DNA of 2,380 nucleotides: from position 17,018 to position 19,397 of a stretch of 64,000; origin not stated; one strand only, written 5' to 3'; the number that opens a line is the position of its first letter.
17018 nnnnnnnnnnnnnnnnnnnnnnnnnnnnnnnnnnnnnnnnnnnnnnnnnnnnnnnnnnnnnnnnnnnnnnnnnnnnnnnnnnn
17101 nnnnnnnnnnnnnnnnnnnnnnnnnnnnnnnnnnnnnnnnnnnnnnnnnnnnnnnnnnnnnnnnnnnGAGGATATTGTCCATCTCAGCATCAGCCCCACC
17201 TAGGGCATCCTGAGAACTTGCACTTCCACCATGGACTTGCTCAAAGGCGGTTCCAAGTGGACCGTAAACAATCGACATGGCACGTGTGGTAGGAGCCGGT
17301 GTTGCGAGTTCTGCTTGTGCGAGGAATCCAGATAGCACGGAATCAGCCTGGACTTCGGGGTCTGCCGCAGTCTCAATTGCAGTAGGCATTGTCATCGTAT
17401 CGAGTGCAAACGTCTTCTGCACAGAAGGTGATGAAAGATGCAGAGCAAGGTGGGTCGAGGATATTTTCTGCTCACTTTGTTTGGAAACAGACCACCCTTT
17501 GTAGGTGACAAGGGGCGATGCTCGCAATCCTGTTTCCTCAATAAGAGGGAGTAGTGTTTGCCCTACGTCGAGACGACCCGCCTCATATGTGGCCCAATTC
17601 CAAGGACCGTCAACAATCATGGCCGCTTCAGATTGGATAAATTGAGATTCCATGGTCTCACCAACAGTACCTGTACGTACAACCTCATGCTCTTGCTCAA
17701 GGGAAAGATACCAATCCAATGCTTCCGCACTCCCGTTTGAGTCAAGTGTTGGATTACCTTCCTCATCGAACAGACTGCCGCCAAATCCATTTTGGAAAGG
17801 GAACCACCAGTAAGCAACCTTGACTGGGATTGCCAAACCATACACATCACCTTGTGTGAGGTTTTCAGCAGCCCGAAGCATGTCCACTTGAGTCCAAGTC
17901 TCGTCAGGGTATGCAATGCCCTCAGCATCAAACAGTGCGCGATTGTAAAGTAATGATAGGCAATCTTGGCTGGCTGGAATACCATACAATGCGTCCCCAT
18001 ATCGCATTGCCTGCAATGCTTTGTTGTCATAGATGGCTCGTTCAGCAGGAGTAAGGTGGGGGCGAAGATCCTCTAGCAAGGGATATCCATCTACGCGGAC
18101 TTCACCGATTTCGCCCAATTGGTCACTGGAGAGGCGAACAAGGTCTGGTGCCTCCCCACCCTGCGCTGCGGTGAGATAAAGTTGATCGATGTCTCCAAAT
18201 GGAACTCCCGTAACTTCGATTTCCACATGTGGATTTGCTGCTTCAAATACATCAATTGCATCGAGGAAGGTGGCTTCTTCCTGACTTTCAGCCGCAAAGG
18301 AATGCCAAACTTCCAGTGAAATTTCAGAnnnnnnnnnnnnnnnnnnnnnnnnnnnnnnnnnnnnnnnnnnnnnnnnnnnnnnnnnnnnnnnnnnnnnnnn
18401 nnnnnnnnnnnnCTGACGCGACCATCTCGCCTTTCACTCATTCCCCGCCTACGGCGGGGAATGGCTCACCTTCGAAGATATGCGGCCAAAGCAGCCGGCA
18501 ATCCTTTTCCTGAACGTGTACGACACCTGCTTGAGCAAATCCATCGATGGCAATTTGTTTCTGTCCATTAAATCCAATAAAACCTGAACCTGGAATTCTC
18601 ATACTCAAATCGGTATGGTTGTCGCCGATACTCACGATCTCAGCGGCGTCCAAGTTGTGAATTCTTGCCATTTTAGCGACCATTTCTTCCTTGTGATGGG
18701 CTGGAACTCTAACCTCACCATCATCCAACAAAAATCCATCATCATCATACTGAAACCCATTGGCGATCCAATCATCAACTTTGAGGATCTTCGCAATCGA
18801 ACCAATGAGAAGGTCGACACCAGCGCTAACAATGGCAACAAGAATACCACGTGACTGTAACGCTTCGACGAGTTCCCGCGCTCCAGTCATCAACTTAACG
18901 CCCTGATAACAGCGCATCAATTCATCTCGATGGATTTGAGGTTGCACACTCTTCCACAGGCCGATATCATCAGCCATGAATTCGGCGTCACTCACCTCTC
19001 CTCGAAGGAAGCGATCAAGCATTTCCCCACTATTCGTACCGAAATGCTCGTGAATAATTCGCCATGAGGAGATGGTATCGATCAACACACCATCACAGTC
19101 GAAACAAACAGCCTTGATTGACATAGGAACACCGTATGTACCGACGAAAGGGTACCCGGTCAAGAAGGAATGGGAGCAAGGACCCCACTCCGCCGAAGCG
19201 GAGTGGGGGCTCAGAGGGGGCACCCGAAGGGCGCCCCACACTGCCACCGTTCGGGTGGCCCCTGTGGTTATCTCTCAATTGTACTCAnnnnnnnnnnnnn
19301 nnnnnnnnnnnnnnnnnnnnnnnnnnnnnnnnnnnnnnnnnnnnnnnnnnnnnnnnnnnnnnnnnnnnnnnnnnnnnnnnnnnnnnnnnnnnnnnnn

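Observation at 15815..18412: Substrate-binding protein fused in frame to a MalF-like permease inside the starch-utilisation ABC operon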

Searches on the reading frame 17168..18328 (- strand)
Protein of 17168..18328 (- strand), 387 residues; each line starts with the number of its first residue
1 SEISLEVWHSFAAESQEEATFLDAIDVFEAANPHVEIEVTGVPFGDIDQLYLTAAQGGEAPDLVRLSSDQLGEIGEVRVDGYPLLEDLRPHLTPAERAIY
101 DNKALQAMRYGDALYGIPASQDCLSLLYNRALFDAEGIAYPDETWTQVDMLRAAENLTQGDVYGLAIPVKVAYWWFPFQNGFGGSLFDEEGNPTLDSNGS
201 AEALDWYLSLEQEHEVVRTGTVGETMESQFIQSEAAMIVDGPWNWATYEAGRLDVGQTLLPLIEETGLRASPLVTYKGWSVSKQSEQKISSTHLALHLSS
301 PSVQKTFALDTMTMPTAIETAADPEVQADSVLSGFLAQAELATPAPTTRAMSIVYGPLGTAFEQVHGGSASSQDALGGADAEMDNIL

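Call 68: search_solved_structures(query=window:17168-18328:-, max_evalue=1e-20, show_alignments=1)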
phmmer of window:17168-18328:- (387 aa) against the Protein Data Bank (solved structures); distinct sequences matched with E-value up to 1e-20: 12.
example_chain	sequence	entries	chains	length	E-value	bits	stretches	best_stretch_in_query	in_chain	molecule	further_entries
6ffl_A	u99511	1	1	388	1.5e-30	109.7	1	2-376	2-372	Maltose/maltodextrin transport permease homologue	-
6dts_A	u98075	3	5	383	5.5e-27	97.9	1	31-379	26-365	maltose-binding protein MalE2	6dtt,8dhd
2fnc_A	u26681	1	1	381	5.6e-27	97.9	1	31-379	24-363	maltose ABC transporter, periplasmic maltose-binding protein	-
6dtu_A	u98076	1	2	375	3.6e-26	95.2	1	30-379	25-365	maltose-binding protein MalE1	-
2gha_A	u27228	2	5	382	3.9e-26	95.1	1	30-379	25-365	maltose ABC transporter, periplasmic maltose-binding protein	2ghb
2zyk_A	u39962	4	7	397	6.7e-25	91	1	36-379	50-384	Solute-binding protein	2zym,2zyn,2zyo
2gh9_A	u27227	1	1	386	2.2e-24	89.4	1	23-362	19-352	maltose/maltodextrin-binding protein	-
8jbg_B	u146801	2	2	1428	2.3e-23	86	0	47-361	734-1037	Neuromedin-K receptor (NK3R-pFastbac1) | NK3R-pFastbac1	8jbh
8art_A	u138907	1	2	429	3.3e-23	85.5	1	6-382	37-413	Putative secreted maltose-binding protein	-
3jzj_A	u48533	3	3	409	3.5e-23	85.4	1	13-377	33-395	Acarbose/maltose binding protein GacH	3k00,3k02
3k01_A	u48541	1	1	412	3.7e-23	85.3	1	13-377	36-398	Acarbose/maltose binding protein GacH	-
9vus_A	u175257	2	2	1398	3.7e-23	85.3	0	47-339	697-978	Soluble cytochrome b562,2-oxoglutarate receptor 1,Soluble cytochrome b562,2-oxoglutarate r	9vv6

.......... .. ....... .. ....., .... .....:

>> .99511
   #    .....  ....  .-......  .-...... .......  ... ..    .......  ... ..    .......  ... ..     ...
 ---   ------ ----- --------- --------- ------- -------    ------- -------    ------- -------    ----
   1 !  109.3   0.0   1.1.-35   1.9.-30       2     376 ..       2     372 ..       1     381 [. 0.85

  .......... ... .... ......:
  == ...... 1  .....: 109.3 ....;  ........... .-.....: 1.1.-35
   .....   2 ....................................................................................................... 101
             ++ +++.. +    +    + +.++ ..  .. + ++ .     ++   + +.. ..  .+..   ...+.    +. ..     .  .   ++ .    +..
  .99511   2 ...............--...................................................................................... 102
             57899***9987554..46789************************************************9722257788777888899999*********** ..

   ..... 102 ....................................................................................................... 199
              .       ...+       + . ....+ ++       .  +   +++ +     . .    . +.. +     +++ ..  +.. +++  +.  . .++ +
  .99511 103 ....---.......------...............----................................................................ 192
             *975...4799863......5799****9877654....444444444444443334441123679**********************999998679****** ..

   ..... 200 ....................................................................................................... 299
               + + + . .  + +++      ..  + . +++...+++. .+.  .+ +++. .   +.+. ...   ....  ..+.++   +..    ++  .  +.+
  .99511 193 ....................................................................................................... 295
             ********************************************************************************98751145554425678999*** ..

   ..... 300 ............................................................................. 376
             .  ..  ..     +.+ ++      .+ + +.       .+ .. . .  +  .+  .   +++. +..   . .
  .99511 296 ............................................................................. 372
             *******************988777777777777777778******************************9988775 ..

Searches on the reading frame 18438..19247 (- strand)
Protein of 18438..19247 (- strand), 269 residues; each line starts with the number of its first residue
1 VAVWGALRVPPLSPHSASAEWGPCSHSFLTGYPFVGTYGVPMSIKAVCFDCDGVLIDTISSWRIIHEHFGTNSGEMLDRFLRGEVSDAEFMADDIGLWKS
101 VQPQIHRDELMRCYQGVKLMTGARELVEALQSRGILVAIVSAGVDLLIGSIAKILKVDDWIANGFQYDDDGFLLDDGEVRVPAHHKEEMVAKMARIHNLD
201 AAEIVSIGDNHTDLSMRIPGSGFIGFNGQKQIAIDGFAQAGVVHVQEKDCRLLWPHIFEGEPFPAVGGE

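Call 8: search_protein_families(library=pfam, proteins=[window:18438-19247:-], max_evalue=0.01)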
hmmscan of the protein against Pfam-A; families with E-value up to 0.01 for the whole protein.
window:18438-19247:- (269 aa): 5 families
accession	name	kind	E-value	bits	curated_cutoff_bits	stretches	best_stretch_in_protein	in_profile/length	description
PF12710.13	HAD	-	8e-15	56.2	27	1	48-216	2-187/189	haloacid dehalogenase-like hydrolase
PF00702.32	Hydrolase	-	1.1e-12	49.2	26.4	1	44-216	1-186/191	haloacid dehalogenase-like hydrolase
PF13419.12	HAD_2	-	2.7e-06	28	23.8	1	48-144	2-105/178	Haloacid dehalogenase-like hydrolase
PF05822.18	UMPH-1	-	0.00073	19.6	23.7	1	117-217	89-195/246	Pyrimidine 5'-nucleotidase (UMPH-1)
PF08282.18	Hydrolase_3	-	0.0092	16.2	20.9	0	183-216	185-218/255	haloacid dehalogenase-like hydrolase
